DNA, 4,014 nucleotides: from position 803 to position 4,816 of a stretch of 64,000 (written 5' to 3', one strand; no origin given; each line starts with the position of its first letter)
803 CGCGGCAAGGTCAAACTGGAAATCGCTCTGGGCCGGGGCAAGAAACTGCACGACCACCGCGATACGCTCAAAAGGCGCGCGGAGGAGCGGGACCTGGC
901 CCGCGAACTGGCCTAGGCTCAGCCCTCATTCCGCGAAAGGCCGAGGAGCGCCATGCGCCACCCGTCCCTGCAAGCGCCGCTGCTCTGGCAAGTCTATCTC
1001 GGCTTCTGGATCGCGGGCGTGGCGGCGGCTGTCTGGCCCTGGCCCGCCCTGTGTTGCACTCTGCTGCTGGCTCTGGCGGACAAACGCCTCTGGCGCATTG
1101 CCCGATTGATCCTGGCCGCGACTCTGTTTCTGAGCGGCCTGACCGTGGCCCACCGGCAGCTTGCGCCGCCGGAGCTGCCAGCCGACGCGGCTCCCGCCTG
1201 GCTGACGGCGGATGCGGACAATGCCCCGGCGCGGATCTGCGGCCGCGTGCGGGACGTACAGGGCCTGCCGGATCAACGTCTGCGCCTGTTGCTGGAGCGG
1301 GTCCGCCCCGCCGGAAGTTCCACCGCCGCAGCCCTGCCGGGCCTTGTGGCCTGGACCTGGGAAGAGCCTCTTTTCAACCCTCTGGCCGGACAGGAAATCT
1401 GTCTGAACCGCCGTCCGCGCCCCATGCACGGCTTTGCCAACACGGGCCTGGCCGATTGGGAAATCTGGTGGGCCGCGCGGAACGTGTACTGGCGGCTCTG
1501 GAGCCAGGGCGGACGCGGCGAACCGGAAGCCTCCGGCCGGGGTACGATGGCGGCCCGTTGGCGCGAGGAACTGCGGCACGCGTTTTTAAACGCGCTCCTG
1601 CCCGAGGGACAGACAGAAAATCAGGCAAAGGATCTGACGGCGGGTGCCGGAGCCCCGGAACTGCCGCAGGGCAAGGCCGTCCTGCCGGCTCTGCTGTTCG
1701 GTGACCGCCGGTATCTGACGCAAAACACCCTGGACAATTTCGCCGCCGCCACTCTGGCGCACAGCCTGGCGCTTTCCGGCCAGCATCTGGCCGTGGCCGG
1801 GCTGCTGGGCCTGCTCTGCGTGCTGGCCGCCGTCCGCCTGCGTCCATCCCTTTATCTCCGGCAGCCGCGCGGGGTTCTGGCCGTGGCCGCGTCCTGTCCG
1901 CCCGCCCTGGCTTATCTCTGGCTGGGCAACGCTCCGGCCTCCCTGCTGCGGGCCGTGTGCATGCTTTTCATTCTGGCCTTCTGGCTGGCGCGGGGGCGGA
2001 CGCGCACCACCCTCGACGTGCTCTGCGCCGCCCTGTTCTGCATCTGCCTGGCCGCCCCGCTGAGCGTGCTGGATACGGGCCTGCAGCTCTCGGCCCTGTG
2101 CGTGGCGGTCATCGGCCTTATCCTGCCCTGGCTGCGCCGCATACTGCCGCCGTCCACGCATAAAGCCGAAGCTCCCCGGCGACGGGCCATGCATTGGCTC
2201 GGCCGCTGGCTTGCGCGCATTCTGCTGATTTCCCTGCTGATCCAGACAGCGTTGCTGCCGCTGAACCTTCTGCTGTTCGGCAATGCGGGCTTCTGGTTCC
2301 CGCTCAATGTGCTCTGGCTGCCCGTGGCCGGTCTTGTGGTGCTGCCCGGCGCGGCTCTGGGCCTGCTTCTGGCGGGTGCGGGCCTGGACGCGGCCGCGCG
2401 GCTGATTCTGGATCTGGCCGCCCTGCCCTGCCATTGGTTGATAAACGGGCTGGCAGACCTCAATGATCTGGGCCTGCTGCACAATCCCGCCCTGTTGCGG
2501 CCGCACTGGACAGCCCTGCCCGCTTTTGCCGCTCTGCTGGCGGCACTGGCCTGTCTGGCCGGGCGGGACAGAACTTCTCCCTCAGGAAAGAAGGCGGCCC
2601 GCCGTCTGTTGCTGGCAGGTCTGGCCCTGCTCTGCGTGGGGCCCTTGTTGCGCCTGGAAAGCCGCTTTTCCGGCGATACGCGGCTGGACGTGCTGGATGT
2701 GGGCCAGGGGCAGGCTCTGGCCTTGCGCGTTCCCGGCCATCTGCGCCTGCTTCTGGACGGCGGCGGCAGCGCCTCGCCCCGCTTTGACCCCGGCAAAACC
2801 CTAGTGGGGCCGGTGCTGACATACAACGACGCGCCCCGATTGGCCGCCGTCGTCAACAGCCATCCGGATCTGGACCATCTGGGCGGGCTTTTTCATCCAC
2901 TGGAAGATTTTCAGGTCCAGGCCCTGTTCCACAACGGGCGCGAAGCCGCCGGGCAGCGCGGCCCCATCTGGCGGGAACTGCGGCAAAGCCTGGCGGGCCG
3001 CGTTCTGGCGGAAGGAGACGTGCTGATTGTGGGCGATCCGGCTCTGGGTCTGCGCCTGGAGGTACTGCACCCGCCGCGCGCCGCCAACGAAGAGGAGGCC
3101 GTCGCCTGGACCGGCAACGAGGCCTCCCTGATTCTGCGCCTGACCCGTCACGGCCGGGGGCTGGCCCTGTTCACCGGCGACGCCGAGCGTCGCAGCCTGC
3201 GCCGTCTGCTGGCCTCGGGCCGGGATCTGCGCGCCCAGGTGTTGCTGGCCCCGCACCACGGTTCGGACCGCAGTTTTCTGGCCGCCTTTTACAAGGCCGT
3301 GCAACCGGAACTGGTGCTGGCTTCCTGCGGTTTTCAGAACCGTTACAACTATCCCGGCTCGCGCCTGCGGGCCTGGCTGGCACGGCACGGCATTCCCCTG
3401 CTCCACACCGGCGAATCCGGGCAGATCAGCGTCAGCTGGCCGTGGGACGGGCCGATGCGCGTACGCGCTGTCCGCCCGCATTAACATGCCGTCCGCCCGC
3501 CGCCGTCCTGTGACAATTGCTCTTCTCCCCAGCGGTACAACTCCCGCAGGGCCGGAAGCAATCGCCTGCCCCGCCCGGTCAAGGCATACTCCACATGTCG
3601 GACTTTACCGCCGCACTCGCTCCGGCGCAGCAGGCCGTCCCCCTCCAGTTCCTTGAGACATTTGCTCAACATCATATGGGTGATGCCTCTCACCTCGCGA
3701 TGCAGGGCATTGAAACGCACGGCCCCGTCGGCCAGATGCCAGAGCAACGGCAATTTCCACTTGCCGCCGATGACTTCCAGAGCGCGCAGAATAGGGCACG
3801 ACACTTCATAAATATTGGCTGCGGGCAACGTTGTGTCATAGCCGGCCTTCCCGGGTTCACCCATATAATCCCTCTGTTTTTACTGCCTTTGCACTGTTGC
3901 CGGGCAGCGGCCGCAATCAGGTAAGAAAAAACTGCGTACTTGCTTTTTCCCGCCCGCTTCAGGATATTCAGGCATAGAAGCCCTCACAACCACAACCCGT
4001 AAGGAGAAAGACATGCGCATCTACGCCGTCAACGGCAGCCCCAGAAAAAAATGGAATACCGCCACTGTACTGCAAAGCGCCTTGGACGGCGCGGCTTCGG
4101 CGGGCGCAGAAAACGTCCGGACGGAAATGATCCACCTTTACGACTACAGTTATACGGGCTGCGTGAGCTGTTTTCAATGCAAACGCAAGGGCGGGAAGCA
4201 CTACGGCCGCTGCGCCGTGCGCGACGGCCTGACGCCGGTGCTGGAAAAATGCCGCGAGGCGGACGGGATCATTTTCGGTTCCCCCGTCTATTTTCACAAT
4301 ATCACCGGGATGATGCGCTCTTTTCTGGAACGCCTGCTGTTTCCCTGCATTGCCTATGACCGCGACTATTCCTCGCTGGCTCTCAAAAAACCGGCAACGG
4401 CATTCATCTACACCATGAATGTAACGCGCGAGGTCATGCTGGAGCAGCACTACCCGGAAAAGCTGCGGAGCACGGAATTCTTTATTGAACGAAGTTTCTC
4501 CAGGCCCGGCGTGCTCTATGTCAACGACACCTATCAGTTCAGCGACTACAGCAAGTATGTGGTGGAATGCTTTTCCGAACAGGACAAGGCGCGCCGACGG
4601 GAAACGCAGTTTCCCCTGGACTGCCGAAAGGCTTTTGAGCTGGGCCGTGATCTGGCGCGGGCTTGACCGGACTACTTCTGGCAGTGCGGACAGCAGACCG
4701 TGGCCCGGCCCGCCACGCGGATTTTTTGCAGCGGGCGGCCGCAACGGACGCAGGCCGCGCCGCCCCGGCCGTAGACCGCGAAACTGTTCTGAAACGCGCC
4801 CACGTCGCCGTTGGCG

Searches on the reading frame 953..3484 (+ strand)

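Call 99: search_protein_families(library=pfam, proteins=[window:953-3484:+], max_evalue=0.00001)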
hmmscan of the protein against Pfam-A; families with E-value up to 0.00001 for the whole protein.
window:953-3484:+ (843 aa): 2 families
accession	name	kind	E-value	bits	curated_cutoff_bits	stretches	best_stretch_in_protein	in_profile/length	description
PF03772.21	Competence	-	8.8e-40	137.2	23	1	247-535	1-266/270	Competence protein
PF13567.11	DUF4131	-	6.2e-08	32.9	31.6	1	25-187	5-162/165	Domain of unknown function (DUF4131)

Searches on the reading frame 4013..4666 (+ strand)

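Call 99: search_protein_families(library=pfam, proteins=[window:4013-4666:+], max_evalue=0.00001)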
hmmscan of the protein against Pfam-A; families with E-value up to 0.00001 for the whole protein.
window:4013-4666:+ (217 aa): 2 families
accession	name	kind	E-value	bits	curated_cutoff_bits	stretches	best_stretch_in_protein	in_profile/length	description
PF03358.20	FMN_red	-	1.9e-19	70.2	24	1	1-131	1-112/152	NADPH-dependent FMN reductase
PF02525.22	Flavodoxin_2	-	1.5e-08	35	27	1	1-157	1-157/198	Flavodoxin-like fold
